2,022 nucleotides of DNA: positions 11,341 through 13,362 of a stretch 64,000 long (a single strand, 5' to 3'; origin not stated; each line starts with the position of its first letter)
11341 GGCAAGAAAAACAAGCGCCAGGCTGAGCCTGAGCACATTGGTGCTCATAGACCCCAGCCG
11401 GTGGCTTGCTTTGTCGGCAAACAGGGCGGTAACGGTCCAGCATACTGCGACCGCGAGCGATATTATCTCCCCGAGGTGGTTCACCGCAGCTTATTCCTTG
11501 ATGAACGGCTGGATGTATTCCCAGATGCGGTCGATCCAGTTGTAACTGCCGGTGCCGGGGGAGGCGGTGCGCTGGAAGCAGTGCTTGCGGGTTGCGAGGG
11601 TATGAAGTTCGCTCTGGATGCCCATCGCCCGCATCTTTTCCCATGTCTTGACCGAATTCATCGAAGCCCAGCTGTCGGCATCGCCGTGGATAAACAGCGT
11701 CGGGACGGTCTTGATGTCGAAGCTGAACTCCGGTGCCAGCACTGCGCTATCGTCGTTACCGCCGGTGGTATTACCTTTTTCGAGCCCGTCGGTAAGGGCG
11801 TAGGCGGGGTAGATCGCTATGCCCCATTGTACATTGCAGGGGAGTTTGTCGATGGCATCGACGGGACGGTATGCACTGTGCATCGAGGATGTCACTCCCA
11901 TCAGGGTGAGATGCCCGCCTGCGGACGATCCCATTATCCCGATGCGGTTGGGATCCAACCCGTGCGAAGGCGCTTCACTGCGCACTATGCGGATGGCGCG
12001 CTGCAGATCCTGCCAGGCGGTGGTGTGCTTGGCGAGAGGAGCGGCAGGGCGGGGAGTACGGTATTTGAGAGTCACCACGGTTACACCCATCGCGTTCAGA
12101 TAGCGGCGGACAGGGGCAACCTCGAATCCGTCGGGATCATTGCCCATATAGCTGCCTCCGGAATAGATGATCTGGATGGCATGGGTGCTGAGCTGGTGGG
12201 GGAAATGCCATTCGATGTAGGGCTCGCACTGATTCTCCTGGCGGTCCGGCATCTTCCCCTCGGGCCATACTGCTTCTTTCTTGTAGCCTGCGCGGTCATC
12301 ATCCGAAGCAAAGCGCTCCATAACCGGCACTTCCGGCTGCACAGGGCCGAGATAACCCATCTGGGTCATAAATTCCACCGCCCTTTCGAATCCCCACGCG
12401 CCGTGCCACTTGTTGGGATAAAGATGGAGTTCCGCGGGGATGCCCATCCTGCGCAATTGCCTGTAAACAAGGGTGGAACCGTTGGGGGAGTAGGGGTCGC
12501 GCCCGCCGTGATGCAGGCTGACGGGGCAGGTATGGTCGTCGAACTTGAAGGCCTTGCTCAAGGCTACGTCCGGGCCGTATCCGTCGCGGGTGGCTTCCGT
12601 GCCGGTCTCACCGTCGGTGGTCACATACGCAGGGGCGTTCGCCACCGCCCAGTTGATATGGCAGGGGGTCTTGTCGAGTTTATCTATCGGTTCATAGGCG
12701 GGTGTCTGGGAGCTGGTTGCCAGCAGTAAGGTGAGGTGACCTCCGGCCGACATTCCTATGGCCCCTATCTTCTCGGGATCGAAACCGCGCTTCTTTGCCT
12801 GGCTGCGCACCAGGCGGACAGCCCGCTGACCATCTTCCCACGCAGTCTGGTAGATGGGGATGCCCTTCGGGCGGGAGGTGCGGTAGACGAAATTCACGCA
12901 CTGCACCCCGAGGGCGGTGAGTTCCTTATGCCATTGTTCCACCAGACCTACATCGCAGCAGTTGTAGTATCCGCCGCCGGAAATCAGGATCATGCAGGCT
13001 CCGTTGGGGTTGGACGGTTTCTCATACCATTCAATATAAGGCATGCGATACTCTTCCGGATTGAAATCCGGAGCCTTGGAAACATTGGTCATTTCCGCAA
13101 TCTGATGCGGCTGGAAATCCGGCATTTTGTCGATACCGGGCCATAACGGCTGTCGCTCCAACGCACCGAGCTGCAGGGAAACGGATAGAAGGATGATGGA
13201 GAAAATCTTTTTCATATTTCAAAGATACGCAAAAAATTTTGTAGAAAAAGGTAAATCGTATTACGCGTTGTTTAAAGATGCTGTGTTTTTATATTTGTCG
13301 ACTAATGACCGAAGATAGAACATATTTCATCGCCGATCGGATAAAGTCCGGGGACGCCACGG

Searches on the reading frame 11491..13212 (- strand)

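Call 7: search_protein_families(library=pfam, proteins=[window:11491-13212:-], max_evalue=0.001)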
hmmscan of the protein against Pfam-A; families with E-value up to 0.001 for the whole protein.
window:11491-13212:- (573 aa): 8 families
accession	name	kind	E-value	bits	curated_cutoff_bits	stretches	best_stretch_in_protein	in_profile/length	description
PF20434.5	BD-FAE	-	4e-31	108.6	26.8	2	348-446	17-114/215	BD-FAE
PF07859.19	Abhydrolase_3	-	5.4e-25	88.8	25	2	351-473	5-112/210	alpha/beta hydrolase fold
PF00326.27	Peptidase_S9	-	2.9e-16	60.1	22.6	2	418-568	60-207/213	Prolyl oligopeptidase family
PF01738.24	DLH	-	3.4e-11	43.6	21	0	220-271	135-187/217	Dienelactone hydrolase family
PF00135.34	COesterase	-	3.5e-08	33.3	27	1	376-444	132-205/515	Carboxylesterase family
PF05448.18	AXE1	-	6.4e-06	25.6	21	0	121-168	153-197/321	Acetyl xylan esterase (AXE1)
PF02129.25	Peptidase_S15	-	0.00016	21.9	23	0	144-169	92-117/262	X-Pro dipeptidyl-peptidase (S15 family)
PF12146.15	Hydrolase_4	-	0.00058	19.7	27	0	226-273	189-235/239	Serine aminopeptidase, S33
